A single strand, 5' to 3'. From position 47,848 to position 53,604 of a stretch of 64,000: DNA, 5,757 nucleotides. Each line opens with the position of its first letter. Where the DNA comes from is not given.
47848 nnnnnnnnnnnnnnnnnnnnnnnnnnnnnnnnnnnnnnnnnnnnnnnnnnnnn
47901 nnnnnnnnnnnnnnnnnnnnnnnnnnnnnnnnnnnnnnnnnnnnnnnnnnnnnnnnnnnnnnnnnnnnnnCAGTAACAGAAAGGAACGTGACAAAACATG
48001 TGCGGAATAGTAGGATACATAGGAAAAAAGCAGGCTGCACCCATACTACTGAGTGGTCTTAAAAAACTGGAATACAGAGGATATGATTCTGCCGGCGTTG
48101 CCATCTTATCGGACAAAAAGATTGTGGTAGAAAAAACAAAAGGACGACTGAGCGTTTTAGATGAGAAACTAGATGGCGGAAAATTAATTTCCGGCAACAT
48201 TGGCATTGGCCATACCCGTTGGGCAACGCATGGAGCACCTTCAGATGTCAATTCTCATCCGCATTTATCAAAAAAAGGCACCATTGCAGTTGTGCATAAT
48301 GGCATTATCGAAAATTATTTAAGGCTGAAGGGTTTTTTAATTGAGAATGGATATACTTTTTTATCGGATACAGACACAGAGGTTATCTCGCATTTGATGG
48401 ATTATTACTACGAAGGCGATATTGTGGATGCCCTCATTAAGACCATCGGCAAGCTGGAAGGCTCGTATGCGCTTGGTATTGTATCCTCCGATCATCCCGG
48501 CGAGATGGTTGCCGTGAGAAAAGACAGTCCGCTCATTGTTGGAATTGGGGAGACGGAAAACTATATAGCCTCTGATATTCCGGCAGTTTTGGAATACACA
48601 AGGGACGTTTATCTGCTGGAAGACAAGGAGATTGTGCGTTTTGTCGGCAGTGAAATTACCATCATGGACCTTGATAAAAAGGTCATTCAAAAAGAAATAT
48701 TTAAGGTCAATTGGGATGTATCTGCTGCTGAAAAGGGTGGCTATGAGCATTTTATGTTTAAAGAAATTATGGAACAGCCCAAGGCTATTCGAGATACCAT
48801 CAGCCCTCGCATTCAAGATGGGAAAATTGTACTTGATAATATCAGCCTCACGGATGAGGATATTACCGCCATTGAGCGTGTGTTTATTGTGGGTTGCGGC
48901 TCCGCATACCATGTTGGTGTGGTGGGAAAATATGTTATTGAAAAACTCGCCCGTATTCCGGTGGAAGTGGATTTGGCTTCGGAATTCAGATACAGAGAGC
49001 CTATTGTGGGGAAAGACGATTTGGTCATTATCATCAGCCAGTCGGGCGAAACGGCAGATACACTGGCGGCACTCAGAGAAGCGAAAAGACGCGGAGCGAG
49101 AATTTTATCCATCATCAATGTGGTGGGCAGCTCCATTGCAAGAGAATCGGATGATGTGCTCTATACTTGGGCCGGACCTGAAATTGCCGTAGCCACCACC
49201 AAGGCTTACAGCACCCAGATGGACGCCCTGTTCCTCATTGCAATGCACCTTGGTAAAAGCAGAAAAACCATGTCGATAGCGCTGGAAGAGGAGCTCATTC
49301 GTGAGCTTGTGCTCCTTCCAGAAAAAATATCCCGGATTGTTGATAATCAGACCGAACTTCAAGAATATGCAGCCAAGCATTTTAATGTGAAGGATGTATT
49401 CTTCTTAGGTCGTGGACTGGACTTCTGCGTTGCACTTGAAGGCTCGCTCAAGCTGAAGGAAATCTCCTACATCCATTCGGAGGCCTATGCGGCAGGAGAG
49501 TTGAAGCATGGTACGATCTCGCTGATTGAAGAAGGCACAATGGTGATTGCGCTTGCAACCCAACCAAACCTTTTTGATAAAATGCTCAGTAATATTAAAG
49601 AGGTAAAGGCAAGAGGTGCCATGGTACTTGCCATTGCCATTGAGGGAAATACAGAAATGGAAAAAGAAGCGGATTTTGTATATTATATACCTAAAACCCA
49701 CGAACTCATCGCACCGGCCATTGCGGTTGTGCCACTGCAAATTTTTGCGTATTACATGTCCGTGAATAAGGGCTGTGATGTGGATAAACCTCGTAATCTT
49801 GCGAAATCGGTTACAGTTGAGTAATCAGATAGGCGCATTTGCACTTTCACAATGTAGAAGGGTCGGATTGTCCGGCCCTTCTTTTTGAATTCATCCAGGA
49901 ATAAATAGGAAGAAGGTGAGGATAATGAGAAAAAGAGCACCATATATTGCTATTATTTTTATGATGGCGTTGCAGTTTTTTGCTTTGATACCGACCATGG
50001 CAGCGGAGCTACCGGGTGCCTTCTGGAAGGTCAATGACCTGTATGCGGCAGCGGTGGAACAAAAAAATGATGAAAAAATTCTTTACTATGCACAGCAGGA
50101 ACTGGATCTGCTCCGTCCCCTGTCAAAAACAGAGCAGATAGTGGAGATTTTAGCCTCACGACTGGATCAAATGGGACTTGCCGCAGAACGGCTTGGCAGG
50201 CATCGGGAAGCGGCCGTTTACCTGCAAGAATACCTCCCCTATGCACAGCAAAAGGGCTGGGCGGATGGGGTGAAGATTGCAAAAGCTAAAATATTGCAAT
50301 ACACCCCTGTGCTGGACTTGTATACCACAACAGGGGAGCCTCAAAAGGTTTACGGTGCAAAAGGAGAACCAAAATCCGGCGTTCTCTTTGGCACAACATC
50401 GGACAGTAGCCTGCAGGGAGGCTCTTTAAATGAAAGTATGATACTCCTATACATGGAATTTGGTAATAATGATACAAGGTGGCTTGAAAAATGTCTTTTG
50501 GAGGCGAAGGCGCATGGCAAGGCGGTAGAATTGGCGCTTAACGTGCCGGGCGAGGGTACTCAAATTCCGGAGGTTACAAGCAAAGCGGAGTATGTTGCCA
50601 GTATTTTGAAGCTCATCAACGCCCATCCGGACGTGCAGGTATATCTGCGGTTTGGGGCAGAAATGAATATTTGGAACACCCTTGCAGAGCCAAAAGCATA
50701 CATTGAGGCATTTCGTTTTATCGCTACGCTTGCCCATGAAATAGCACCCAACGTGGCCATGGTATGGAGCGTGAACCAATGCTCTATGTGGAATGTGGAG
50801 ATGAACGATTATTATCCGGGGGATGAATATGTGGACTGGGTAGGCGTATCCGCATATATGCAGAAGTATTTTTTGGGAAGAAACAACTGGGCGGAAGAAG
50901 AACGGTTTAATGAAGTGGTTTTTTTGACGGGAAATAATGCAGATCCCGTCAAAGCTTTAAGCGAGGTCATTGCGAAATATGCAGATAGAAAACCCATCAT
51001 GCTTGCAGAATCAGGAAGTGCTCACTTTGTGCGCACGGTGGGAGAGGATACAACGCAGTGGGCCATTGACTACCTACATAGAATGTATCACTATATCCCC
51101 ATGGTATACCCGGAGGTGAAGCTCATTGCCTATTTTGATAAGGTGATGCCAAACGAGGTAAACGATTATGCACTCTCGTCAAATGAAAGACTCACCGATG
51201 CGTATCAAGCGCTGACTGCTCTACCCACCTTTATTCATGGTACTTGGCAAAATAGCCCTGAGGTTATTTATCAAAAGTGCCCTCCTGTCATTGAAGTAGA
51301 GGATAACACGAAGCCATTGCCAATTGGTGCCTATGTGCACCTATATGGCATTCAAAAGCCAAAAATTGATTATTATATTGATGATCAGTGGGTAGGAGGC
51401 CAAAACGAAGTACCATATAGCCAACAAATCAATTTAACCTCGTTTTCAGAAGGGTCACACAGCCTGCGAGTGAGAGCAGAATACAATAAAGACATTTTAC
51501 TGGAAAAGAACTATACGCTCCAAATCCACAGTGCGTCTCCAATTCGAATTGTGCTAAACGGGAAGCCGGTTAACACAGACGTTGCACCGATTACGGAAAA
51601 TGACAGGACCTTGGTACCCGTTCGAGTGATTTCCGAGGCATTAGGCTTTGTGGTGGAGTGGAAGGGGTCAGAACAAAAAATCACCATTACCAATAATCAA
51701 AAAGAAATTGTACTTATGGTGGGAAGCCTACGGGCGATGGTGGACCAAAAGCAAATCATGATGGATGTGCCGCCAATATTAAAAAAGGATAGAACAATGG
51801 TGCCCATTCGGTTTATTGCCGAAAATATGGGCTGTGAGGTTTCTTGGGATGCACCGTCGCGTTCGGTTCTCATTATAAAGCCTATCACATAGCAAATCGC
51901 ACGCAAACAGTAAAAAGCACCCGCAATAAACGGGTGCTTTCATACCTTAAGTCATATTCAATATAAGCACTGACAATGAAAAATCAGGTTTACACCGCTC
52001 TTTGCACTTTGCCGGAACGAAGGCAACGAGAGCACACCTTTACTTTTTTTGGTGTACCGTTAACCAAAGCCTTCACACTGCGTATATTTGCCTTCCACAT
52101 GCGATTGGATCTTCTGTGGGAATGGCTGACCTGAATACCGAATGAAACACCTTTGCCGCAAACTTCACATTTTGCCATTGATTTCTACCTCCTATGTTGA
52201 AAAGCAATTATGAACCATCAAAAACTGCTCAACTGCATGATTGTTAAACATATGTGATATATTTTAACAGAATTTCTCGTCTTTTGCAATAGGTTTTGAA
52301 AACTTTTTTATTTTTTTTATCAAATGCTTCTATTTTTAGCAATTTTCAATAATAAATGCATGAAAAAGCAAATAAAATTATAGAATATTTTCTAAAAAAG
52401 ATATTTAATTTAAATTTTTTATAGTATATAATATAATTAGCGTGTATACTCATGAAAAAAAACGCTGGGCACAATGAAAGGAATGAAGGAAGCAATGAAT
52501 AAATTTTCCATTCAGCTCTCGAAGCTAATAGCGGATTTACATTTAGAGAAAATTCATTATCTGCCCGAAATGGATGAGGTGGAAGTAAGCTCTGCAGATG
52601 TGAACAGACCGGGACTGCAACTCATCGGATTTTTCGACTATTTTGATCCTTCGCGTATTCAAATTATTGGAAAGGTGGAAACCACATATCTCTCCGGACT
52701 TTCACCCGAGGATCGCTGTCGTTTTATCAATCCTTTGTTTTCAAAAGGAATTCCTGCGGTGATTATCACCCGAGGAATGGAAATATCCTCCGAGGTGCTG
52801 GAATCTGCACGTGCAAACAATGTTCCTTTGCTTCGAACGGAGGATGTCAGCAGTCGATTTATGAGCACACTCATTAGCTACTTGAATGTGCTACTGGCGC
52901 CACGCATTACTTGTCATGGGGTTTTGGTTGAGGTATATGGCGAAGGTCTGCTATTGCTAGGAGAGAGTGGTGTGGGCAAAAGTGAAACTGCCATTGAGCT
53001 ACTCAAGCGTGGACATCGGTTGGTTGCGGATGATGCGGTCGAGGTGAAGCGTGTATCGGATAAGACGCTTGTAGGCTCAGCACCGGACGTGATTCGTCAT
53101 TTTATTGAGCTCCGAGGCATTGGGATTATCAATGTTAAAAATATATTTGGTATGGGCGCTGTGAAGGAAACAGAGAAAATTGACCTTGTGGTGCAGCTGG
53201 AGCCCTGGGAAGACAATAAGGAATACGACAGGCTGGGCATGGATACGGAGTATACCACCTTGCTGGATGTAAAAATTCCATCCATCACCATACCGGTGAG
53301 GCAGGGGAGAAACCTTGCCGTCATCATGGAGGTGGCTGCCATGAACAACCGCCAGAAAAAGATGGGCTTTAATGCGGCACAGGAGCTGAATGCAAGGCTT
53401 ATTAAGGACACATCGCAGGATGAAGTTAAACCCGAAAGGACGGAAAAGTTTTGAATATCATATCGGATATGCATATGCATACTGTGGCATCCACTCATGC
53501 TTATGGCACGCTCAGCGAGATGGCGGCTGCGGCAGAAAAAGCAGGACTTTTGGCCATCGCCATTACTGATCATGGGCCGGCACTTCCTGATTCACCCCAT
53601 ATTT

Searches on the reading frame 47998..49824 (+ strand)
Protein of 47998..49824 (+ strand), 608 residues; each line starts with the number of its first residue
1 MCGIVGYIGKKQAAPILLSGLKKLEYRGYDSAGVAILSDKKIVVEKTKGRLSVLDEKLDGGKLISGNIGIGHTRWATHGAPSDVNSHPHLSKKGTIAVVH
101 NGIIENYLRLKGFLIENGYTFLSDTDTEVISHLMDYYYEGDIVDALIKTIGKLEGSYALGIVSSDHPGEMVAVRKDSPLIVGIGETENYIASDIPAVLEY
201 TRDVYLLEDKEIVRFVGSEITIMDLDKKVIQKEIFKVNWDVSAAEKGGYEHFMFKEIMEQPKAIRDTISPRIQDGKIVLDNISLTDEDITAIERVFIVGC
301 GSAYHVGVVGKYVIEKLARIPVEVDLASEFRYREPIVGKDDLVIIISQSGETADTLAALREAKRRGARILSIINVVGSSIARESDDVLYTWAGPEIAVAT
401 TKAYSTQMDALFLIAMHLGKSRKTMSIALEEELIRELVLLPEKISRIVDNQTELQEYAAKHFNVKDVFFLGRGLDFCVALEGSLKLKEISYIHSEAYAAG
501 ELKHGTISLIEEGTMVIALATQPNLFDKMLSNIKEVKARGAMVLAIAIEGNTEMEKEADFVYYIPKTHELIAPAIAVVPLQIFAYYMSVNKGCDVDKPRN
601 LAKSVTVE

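Call 3: search_protein_families(library=pfam, proteins=[window:47998-49824:+], max_evalue=0.01)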
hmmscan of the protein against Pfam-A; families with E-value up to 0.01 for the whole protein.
window:47998-49824:+ (608 aa): 4 families
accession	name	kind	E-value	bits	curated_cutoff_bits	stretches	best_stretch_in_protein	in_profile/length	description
PF01380.27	SIS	-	1.2e-59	200.3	25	2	292-411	5-125/131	SIS domain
PF13522.11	GATase_6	-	4.7e-17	62.7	27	1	63-192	7-129/130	Glutamine amidotransferase domain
PF13537.11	GATase_7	-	1.8e-13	51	25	1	84-198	11-122/123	Glutamine amidotransferase domain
PF13580.11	SIS_2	-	0.00075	20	27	1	337-372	101-136/138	SIS domain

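Call 4: search_protein_families(library=ncbifam, proteins=[window:47998-49824:+], max_evalue=0.01)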
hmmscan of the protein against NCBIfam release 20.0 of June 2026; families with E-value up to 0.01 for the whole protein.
window:47998-49824:+ (608 aa): 30 families (the best 25 are shown)
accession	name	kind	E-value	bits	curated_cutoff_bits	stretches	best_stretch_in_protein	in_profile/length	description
NF001484.0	PRK00331.1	subfamily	2.4e-249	828.8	381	1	1-608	1-601/601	isomerizing glutamine--fructose-6-phosphate transaminase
TIGR01135.1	glmS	equivalog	2.6e-243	809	418.05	1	2-608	1-607/607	glutamine--fructose-6-phosphate transaminase (isomerizing)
NF046059.1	NagB_SO3506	equivalog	5.8e-43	147.5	430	1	253-603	4-325/330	glucosamine-6-phosphate deaminase NagB-II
NF041128.1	glucosaP_deam_GlmD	equivalog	7.9e-35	120.6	580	1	286-605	25-321/323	glucosamine-6-phosphate deaminase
TIGR01134.1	purF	equivalog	3.9e-26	92.4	350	1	2-204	1-209/432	amidophosphoribosyltransferase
NF040776.2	AlsR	equivalog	4.6e-14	52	400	1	338-393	175-230/279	transcriptional repressor AlsR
TIGR01536.1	asn_synth_AEB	equivalog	2.1e-12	46.8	267.1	1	2-243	1-209/517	asparagine synthase (glutamine-hydrolyzing)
TIGR03127.2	RuMP_HxlB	equivalog_domain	2.5e-12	47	160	1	285-396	23-129/178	6-phospho-3-hexuloisomerase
NF041755.1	RuMP_HxlAB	equivalog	3.7e-12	45.9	500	1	289-390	243-339/391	bifunctional 3-hexulose-6-phosphate synthase/6-phospho-3-hexuloisomerase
NF008458.0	PRK11337.1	equivalog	9.7e-12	44.4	378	1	337-392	186-241/293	MurR/RpiR family transcriptional regulator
TIGR03104.1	trio_amidotrans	equivalog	7.9e-11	40.9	570.1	1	60-167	35-133/589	N-acetylglutaminylglutamine amidotransferase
NF006949.0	PRK09431.1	equivalog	7.7e-10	37.9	499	1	66-204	42-172/554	asparagine synthase B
NF006426.0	PRK08674.1-6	subfamily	8.8e-10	37.9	295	1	285-373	39-124/354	bifunctional phosphoglucose/phosphomannose isomerase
NF008481.0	PRK11382.1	equivalog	2.2e-08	33.7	430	1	291-599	43-332/340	fructoselysine 6-phosphate deglycase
TIGR00274.1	TIGR00274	equivalog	7.6e-08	31.8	302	1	337-411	124-198/291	N-acetylmuramic acid 6-phosphate etherase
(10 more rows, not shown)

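Call 58: list_cluster_members(proteins=[window:47998-49824:+, window:46618-47970:+, window:52474-53454:+, window:55140-56045:+, window:45503-46426:+, window:29341-33918:+, window:43687-44367:-, window:42298-43644:-])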
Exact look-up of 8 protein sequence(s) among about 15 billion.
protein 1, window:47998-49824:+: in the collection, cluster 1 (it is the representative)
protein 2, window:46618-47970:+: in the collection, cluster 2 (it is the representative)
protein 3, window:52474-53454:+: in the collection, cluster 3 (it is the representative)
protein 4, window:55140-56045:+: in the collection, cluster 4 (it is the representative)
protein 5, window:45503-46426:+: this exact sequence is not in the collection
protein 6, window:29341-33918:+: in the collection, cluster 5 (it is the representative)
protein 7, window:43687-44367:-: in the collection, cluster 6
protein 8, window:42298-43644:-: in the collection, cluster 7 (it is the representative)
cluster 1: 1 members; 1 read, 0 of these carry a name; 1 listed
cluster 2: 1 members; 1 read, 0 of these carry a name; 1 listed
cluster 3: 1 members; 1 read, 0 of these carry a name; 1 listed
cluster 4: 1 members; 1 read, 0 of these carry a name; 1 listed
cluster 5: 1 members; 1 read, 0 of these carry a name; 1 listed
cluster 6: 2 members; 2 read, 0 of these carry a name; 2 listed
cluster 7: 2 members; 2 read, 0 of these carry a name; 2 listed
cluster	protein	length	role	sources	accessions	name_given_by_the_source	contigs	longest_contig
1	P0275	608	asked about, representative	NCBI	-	-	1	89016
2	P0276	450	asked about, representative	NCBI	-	-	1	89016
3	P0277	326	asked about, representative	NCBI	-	-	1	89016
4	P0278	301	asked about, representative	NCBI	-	-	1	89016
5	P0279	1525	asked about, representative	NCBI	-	-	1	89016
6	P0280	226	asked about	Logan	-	-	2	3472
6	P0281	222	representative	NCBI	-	-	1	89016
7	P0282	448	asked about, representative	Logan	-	-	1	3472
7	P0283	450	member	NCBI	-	-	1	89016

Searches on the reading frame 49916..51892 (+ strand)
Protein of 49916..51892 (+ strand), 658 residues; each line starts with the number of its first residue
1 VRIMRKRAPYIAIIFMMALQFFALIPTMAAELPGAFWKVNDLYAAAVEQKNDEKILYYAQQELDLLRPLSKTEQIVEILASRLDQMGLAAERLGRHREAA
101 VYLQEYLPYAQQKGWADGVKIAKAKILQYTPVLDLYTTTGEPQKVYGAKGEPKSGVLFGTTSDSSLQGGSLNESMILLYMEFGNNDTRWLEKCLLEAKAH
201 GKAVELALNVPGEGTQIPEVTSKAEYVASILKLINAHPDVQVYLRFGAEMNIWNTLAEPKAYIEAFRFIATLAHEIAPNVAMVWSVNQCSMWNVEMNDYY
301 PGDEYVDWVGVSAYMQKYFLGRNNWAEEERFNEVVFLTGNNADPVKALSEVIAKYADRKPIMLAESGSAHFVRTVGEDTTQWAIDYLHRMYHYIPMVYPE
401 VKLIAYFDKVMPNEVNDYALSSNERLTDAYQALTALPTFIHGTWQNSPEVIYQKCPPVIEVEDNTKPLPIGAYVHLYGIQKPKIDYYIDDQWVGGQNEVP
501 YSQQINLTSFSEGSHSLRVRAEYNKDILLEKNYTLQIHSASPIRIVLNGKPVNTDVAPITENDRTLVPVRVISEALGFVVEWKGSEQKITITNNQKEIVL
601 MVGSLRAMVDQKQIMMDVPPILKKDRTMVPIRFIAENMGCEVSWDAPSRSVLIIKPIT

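Call 30: search_protein_families(library=pfam, proteins=[window:49916-51892:+], max_evalue=0.001)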
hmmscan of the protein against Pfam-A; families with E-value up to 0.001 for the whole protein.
window:49916-51892:+ (658 aa): 2 families
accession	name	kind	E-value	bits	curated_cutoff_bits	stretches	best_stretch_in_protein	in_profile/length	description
PF07833.16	Cu_amine_oxidN1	-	3.7e-38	130.2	24.2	1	546-653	1-108/108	Copper amine oxidase N-terminal domain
PF02156.21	Glyco_hydro_26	-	4.1e-06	26.8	20.2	1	259-355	176-263/311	Glycosyl hydrolase family 26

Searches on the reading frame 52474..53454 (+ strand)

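Call 30: search_protein_families(library=pfam, proteins=[window:52474-53454:+], max_evalue=0.001)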
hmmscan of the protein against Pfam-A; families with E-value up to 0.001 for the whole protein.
window:52474-53454:+ (326 aa): 4 families
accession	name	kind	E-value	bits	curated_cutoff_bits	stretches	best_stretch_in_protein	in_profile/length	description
PF07475.17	Hpr_kinase_C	-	6.5e-74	247.6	33.3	1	141-308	3-170/171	HPr Serine kinase C-terminal domain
PF02603.21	Hpr_kinase_N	-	4.9e-40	136.8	24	1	13-137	1-125/125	HPr Serine kinase N terminus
PF07085.17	DRTGG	-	6.3e-05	23.2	25.2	1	80-124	49-93/105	DRTGG domain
PF07905.16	PucR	-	0.00041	21.1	33.5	1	73-123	51-102/118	Purine catabolism regulatory protein-like family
